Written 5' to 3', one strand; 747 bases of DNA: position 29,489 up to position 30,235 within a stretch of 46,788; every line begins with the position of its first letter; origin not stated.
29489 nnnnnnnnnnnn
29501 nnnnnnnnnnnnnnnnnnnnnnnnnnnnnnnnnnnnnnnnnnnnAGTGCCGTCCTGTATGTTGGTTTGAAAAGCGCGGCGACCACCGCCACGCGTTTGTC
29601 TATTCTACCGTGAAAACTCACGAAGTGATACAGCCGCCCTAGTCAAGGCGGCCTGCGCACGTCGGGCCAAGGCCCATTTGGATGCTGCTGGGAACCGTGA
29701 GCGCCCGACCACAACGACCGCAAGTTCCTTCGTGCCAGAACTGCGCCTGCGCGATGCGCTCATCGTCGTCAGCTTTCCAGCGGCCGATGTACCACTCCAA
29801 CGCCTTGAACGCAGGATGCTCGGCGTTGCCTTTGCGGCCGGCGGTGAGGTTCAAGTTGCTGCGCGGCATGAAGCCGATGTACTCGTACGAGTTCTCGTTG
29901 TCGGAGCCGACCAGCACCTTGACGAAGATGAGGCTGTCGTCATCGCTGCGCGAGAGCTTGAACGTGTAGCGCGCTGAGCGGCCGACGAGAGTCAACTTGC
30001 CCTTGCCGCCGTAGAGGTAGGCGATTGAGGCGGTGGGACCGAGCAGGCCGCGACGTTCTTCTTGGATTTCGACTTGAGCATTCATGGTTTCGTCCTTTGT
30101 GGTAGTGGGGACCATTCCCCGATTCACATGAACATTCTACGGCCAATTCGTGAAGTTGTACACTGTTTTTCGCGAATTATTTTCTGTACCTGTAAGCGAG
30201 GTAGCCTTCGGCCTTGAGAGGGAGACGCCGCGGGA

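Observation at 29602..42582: Early region built from a repeated ~43-bp promoter-operator cassette (10 good copies, 1 degenerate)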

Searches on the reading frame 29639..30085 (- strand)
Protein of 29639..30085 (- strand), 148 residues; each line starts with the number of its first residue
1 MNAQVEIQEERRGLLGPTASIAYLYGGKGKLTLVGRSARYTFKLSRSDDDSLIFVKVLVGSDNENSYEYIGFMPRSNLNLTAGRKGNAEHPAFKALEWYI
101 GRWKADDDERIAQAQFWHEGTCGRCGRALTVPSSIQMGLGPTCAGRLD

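Call 11: search_protein_families(library=pfam, proteins=[window:29639-30085:-], max_evalue=0.01)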
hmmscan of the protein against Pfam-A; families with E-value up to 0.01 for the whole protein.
window:29639-30085:- (148 aa): 1 family
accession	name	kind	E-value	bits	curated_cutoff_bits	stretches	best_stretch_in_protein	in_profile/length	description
PF19474.4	DUF6011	-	2.8e-14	52.8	26.6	1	118-147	7-36/37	Family of unknown function (DUF6011)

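Call 12: search_protein_families(library=phrogs, proteins=[window:29639-30085:-], max_evalue=0.001)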
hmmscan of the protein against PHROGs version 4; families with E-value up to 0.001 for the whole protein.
window:29639-30085:- (148 aa): 5 families
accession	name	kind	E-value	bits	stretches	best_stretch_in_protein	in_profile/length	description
phrog_20259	-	unknown function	2e-30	106.5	1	22-146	13-136/140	-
phrog_636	-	unknown function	7.1e-08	34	1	102-146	187-231/254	-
phrog_4046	-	unknown function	2.6e-06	28.2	1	118-146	270-298/301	-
phrog_6032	-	unknown function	1.4e-05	26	1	119-146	246-273/296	-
phrog_25989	-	unknown function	9.6e-05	23.6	1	121-147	4-30/70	-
